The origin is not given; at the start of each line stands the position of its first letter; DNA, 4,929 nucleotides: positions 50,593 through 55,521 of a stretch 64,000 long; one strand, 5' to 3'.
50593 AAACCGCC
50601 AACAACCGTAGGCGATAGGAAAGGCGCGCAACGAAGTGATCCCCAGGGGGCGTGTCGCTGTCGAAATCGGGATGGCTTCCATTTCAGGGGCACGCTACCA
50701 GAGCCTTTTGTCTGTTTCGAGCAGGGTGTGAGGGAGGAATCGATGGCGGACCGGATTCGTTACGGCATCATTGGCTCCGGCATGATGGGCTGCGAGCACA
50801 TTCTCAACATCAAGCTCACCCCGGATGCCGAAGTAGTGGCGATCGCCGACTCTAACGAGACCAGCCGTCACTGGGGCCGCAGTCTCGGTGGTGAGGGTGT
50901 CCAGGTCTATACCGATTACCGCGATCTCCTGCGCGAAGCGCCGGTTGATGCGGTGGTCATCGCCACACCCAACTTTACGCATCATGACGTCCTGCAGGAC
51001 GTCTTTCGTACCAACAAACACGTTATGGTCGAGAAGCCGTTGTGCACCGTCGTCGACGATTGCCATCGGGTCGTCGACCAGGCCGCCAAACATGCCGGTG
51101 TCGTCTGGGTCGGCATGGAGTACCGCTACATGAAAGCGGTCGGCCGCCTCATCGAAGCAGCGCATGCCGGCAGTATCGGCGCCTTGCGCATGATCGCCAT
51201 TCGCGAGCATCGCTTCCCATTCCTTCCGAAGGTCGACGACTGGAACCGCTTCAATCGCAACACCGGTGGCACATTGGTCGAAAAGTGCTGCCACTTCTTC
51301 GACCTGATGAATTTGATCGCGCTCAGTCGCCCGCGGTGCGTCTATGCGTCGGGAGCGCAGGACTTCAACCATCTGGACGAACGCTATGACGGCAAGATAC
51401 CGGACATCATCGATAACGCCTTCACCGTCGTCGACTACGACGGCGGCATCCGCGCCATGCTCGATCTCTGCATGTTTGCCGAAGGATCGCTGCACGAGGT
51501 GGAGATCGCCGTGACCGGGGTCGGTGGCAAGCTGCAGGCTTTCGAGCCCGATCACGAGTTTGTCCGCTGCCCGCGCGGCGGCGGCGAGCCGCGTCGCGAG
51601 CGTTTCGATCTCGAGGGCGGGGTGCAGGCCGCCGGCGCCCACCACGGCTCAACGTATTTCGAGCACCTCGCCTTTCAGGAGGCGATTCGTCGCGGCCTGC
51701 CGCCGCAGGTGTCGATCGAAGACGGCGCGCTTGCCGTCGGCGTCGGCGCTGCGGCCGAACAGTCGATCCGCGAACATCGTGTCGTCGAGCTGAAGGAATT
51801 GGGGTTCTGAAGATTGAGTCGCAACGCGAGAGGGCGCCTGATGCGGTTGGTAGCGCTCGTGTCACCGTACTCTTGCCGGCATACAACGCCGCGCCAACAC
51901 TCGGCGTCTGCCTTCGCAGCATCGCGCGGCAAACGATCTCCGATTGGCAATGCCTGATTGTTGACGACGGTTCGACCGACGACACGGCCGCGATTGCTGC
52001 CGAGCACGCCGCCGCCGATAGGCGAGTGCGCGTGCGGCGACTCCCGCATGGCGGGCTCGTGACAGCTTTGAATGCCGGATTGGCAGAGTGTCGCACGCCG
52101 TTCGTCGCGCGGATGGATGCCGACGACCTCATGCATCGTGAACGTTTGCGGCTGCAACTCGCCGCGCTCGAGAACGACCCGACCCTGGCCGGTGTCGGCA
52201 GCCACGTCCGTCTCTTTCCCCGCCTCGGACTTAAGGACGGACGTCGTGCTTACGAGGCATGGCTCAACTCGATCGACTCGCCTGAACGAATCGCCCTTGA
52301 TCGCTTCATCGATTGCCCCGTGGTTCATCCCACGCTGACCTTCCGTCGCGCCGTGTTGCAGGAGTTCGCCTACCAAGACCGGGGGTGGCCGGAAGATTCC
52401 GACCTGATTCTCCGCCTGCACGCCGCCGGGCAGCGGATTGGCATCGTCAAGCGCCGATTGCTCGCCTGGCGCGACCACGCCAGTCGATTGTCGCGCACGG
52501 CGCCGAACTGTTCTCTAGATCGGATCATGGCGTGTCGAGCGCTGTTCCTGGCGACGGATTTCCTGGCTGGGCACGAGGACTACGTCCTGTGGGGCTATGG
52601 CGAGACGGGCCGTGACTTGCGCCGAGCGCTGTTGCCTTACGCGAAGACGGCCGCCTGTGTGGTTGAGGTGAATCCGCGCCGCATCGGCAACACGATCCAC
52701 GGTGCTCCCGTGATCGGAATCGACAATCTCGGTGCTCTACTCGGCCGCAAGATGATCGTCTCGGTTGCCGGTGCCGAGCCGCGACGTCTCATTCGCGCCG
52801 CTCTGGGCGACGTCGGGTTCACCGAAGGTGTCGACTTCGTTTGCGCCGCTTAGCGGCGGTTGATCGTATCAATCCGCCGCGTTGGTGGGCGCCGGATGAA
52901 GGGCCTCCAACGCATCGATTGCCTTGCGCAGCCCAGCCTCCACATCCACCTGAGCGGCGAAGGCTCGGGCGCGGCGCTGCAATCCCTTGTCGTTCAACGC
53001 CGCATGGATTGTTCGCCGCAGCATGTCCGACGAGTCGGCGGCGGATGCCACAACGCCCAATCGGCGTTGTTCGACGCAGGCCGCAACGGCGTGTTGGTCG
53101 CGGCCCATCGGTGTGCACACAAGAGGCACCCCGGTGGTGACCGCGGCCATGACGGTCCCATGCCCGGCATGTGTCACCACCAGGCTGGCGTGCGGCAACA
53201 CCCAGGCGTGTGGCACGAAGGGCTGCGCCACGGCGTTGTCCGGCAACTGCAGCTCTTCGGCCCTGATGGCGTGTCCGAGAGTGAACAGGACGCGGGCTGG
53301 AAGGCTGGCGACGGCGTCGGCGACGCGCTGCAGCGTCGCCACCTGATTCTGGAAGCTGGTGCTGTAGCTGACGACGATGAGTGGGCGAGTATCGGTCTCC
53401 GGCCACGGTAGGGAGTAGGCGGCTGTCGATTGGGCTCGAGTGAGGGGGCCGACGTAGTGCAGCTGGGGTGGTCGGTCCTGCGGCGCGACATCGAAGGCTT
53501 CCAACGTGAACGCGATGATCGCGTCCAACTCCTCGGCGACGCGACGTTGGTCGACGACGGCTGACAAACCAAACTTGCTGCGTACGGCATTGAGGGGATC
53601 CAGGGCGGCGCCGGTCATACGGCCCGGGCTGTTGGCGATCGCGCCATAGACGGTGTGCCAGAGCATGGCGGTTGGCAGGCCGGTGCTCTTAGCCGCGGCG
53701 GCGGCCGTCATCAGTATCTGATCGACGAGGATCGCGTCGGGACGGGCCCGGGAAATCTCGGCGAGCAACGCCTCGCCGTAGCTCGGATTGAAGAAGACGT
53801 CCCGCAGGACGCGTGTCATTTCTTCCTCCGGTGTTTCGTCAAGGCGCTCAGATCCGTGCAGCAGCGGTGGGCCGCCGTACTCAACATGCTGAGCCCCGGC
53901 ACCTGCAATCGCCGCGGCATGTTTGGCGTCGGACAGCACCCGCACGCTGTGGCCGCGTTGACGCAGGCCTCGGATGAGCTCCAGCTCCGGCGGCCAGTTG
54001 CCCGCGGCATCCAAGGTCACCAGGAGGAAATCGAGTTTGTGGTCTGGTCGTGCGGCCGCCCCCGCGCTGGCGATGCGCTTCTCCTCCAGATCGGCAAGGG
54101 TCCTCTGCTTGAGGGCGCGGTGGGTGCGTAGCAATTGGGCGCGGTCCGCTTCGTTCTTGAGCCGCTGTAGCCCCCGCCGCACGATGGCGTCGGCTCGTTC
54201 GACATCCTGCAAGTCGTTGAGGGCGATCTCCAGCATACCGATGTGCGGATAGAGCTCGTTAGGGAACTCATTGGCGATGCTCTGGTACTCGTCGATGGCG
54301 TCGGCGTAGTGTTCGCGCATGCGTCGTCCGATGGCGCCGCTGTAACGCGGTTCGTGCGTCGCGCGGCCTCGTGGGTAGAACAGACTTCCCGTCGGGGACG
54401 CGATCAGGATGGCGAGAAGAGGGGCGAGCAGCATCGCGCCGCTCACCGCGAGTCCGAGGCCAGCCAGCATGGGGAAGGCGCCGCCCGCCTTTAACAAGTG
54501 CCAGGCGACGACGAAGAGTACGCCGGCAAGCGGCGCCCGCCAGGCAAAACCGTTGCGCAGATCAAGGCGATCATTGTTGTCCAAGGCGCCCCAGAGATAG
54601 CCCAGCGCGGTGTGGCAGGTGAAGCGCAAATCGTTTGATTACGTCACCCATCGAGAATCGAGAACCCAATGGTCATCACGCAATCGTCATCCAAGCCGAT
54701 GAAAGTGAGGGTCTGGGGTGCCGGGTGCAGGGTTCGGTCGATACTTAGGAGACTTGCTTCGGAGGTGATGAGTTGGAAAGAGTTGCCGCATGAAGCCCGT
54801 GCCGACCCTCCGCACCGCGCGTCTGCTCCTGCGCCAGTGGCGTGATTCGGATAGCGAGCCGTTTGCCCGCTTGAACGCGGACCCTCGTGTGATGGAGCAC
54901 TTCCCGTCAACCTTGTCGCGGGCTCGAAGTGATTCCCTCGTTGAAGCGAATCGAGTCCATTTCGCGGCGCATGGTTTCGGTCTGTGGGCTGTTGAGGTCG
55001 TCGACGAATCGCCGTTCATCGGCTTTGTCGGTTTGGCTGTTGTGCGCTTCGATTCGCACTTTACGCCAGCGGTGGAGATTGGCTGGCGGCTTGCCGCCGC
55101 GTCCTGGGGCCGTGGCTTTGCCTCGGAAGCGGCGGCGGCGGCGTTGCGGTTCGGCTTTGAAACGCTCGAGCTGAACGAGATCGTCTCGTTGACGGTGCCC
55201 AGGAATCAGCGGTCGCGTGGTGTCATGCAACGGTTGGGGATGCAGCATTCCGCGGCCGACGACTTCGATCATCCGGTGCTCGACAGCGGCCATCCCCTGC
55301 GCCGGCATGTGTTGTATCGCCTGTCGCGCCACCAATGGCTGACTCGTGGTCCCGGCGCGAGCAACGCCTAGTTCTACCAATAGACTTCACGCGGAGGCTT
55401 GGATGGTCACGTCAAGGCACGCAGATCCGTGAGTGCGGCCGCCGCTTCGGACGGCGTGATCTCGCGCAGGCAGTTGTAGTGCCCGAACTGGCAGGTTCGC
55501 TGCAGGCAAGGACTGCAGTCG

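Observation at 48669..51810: Compact three-gene sulfoquinovose catabolic cluster (smoC-like, smoB-like, divergent GH188-like)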

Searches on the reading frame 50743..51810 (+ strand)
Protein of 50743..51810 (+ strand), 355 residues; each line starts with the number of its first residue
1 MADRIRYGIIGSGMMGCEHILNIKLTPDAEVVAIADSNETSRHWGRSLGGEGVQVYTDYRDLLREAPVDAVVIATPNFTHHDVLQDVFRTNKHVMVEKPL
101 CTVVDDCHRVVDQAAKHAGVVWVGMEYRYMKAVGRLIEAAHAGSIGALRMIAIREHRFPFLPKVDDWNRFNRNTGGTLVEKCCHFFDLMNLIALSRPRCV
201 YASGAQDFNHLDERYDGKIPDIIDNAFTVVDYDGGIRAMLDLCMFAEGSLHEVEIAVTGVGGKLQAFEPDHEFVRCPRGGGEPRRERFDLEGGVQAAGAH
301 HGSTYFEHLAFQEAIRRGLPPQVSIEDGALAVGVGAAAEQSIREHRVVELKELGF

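Call 5: search_protein_families(library=pfam, proteins=[window:50743-51810:+])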
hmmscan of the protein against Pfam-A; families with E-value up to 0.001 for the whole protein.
window:50743-51810:+ (355 aa): 4 families
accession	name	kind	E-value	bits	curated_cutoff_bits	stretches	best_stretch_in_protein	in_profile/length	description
PF01408.29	GFO_IDH_MocA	-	1e-26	94.4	24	1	5-124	1-119/120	Oxidoreductase family, NAD-binding Rossmann fold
PF02894.22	GFO_IDH_MocA_C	-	7.4e-25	88.5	22.9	1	142-350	6-218/218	Oxidoreductase family, C-terminal alpha/beta domain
PF22725.1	GFO_IDH_MocA_C3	-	1.3e-10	41.8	27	1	138-263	6-122/124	GFO/IDH/MocA C-terminal domain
PF03447.22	NAD_binding_3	-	4.7e-05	24.5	24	1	8-100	3-91/116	Homoserine dehydrogenase, NAD binding domain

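Call 6: search_protein_families(library=ncbifam, proteins=[window:50743-51810:+])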
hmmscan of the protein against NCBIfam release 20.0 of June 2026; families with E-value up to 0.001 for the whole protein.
window:50743-51810:+ (355 aa): 9 families
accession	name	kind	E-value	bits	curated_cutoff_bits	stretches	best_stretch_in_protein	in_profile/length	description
TIGR04380.1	myo_inos_iolG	equivalog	5.8e-36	124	355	1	5-348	2-329/330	inositol 2-dehydrogenase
NF040723.1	UDP-GlcNAcDh_Arch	equivalog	5.1e-25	88.6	450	1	5-213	1-196/302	UDP-N-acetylglucosamine 3-dehydrogenase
NF052679.1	InsChiInosDhIolG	equivalog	5.5e-20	71.7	540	1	5-159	3-158/343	bifunctional inositol 2-dehydrogenase/D-chiro-inositol 1-dehydrogenase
NF008607.0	PRK11579.1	subfamily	1e-15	57.6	330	1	1-187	1-183/346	oxidoreductase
NF058561.1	BT_2158_fam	equivalog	4.2e-13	48.7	750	1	3-153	34-182/487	glycoside 3-dehydrogenase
NF052479.1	LevoglcsnDh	equivalog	6.6e-13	48.1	650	1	5-155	4-164/386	levoglucosan dehydrogenase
NF058563.1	BT_2159_fam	equivalog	7.2e-12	45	650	1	5-154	1-149/350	disaccharide 3-dehydrogenase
NF041392.1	XylDh_Gfo6_Halo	equivalog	4.1e-11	42.3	350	1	3-264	15-273/350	D-xylose 1-dehydrogenase Gfo6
NF007574.0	PRK10206.1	equivalog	0.00016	20.9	352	1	55-132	53-129/345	oxidoreductase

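Call 9: search_solved_structures(query=window:50743-51810:+, max_evalue=0.00001, show_alignments=2)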
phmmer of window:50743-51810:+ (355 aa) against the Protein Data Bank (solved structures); distinct sequences matched with E-value up to 0.00001: 70 (the best 60 are shown).
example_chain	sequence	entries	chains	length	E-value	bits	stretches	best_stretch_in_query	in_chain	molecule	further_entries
8qc2_A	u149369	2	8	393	4.1e-102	345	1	2-351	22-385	Gfo/Idh/MocA family oxidoreductase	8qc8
8qc3_A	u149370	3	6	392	5.1e-99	334.8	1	4-351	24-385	Oxidoreductase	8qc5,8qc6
8zn9_A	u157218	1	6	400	1.1e-87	297.5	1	2-349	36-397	Oxidoreductase, putative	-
3ezy_A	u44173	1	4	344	6.6e-29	104.2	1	5-353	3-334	Dehydrogenase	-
3ec7_A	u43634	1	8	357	2.5e-17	66.1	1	5-163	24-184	Putative Dehydrogenase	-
7xr9_A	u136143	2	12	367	6.8e-16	61.4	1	4-188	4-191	DgpA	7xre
3dty_A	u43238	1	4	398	1.4e-15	60.3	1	42-159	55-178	Oxidoreductase, Gfo/Idh/MocA family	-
4hkt_A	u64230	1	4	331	2.1e-15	59.8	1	5-348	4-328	Inositol 2-dehydrogenase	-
3moi_A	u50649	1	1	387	2.2e-14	56.4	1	4-234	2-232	Probable dehydrogenase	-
4mie_A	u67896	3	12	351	2.3e-14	56.3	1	5-151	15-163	Inositol 2-dehydrogenase/D-chiro-inositol 3-dehydrogenase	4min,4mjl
4mio_A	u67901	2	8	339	2.4e-14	56.3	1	5-151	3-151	Inositol 2-dehydrogenase/D-chiro-inositol 3-dehydrogenase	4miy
9m3d_B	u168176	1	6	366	3.7e-14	55.6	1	3-257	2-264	DgpA1 from W974-1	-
3mz0_A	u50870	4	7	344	5.7e-14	55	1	5-192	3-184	Inositol 2-dehydrogenase/D-chiro-inositol 3-dehydrogenase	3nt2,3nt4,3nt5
3e18_A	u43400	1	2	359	6e-14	55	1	7-220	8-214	oxidoreductase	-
9m37_A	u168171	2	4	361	6.7e-14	54.8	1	5-209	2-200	P581a DgpA2 and isoorientin complex structure | Gfo/Idh/MocA family protein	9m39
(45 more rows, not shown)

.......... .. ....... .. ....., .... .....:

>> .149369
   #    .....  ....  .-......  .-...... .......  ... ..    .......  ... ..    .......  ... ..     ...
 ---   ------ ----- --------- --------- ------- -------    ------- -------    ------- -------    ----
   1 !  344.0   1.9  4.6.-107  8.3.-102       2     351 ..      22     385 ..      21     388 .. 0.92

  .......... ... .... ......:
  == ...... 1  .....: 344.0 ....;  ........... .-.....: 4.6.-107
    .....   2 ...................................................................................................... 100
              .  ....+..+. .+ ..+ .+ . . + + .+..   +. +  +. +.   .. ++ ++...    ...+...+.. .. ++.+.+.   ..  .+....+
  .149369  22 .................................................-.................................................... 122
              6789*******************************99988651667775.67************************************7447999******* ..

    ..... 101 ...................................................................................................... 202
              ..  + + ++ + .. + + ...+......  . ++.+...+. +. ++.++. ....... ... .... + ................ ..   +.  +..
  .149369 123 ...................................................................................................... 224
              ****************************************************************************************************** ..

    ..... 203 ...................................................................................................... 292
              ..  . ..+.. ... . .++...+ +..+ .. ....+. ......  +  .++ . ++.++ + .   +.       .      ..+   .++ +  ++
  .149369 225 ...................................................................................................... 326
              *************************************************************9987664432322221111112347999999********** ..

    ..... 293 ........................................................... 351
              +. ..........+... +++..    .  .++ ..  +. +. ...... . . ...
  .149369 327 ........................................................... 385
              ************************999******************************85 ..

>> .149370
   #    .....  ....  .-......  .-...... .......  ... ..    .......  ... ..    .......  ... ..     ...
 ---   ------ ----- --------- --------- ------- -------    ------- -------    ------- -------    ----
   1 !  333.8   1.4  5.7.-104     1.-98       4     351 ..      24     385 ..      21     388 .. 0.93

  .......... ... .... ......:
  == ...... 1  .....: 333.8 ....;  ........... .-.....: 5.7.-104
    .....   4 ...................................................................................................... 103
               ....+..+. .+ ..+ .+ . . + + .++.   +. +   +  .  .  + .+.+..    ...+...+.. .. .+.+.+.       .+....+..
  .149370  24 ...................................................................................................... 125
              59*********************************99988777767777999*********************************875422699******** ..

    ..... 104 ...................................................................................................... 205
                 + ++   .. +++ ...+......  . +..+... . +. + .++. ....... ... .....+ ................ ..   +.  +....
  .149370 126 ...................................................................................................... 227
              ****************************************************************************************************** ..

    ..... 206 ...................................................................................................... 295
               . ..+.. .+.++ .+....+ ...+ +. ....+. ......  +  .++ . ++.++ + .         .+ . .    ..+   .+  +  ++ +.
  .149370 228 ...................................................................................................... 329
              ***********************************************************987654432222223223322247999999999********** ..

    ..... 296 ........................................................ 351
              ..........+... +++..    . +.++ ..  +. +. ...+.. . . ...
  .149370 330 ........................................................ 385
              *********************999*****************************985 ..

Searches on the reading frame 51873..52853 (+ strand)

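Call 5: search_protein_families(library=pfam, proteins=[window:51873-52853:+])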
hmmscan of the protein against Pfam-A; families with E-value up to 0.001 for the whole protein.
window:51873-52853:+ (326 aa): 2 families
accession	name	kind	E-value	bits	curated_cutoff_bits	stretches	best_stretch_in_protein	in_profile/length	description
PF00535.33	Glycos_transf_2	-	2.2e-32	112.7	23.3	1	1-163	4-165/168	Glycosyl transferase family 2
PF13641.12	Glyco_tranf_2_3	-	3.4e-12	47.3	27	1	2-203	8-214/230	Glycosyltransferase like family 2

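Call 6: search_protein_families(library=ncbifam, proteins=[window:51873-52853:+])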
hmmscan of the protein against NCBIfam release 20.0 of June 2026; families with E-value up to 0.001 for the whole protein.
window:51873-52853:+ (326 aa): 17 families
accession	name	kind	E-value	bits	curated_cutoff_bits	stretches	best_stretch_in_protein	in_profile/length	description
NF053739.1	GlytfEpsEBac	equivalog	1.8e-18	66.5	450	1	1-225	7-232/265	glycosyltransferase EpsE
NF047683.1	TeichurnBiosyTuaG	equivalog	5e-17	62.4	400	1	2-100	13-112/252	teichuronic acid biosynthesis protein TuaG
NF007482.0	PRK10073.1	equivalog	8.3e-15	54.6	423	1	2-91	13-102/334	glycosyltransferase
TIGR03965.1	mycofact_glyco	equivalog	3.4e-14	52.6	280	1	2-189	81-270/467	mycofactocin biosynthesis glycosyltransferase MftF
TIGR03937.1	PgaC_IcaA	equivalog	1.4e-11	44.1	422.3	1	1-113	51-164/407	poly-beta-1,6-N-acetyl-D-glucosamine synthase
NF041875.1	EPS_EpsD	equivalog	1e-10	41.6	370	1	1-100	5-105/325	exopolysaccharide biosynthesis glycosyltransferase EpsD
TIGR03111.1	glyc2_xrt_Gpos1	hypoth_equivalog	5.7e-08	32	363.95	1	1-108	55-165/439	TIGR03111 family XrtG-associated glycosyltransferase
TIGR04283.1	glyco_like_mftF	equivalog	1.1e-05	25.1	182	1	2-92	6-90/221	TIGR04283 family arsenosugar biosynthesis glycosyltransferase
TIGR03469.1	HpnB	hypoth_equivalog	1.1e-05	24.6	379.25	1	1-94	50-155/386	hopene-associated glycosyltransferase HpnB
NF038302.1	EPS_HpsE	equivalog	2.4e-05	23.5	300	1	2-112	8-124/307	hormogonium polysaccharide biosynthesis glycosyltransferase HpsE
NF050050.1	ProtGlycPglI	equivalog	2.6e-05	23.7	500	1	2-92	9-101/306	GalNAc(5)-diNAcBac-PP-undecaprenol beta-1,3-glucosyltransferase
NF041391.1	DPhHxTase_Halo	equivalog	2.6e-05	23.3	375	1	1-99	1-93/213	dolichyl-phosphate hexose transferase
TIGR04440.1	glyco_TIGR04440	domain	4e-05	23.4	70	1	1-111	6-118/215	TIGR00180 family glycosyltransferase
TIGR04242.1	nodulat_NodC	equivalog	4.9e-05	22.5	550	1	2-108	55-164/395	chitooligosaccharide synthase NodC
NF045692.1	OglycostaseCruG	equivalog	0.00049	19.1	600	1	2-58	48-107/386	2'-O-glycosyltransferase CruG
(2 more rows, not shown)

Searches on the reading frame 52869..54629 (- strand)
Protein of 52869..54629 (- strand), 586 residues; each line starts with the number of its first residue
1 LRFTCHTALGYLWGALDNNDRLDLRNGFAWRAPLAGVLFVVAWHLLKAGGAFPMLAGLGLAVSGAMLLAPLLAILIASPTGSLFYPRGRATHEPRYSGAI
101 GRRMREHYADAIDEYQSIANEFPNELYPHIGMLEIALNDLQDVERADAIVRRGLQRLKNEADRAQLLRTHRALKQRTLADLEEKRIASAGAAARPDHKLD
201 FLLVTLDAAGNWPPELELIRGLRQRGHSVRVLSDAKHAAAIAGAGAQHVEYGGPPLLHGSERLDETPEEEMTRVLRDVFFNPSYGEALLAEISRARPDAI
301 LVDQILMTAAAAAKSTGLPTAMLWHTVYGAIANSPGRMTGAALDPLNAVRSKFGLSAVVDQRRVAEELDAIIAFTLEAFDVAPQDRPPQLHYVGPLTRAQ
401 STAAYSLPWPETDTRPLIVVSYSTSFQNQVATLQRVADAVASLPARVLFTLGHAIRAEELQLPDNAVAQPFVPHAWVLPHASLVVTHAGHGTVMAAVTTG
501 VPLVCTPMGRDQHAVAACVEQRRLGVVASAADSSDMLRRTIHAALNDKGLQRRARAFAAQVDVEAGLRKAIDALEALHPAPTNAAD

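Call 5: search_protein_families(library=pfam, proteins=[window:52869-54629:-])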
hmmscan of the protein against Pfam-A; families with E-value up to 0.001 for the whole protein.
window:52869-54629:- (586 aa): 4 families
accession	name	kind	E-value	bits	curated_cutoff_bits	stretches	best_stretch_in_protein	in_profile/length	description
PF00201.24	UDPGT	-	1.2e-12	47.9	19.5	1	418-548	278-409/499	UDP-glucoronosyl and UDP-glucosyl transferase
PF06722.18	EryCIII-like_C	-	1.9e-11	44.6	31.7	1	435-560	2-128/145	Erythromycin biosynthesis protein CIII-like, C-terminal domain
PF04101.22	Glyco_tran_28_C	-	5.2e-07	30.3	22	1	464-557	54-154/166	Glycosyltransferase family 28 C-terminal domain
PF13439.12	Glyco_transf_4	-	3.6e-05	24.3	28.5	1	217-347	10-120/170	Glycosyltransferase Family 4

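Call 6: search_protein_families(library=ncbifam, proteins=[window:52869-54629:-])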
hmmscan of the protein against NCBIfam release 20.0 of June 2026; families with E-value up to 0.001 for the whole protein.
window:52869-54629:- (586 aa): 5 families
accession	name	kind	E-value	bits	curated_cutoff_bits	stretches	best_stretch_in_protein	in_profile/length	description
TIGR01426.2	MGT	subfamily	4e-38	131.5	260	1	208-577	5-390/393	macrolide family glycosyltransferase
NF033129.1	macro_glyco_Mgt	subfamily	1.8e-21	76.6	700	1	413-576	224-390/393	macrolide-inactivating glycosyltransferase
TIGR04516.1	glycosyl_450act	subfamily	6.7e-21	74.8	440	1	421-577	252-413/418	activator-dependent family glycosyltransferase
NF000362.1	self_GT_OleI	exception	2.2e-13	50.1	700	1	411-577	251-419/424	OleI family self-immunity macrolide glycosyltransferase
NF041548.1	PssE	equivalog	0.001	19.1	120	0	480-545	58-124/146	PssE/Cps14G family polysaccharide biosynthesis glycosyltransferase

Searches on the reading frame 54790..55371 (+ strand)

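Call 43: search_protein_families(library=pfam, max_evalue=0.000001, proteins=[window:54790-55371:+])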
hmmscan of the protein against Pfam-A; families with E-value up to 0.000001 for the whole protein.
window:54790-55371:+ (193 aa): 2 families
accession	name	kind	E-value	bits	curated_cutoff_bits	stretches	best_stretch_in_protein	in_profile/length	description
PF13302.13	Acetyltransf_3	-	2.7e-35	122.5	25.4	1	11-152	1-138/138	Acetyltransferase (GNAT) domain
PF00583.31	Acetyltransf_1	-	3.2e-07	31.1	20.7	1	45-151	15-116/116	Acetyltransferase (GNAT) family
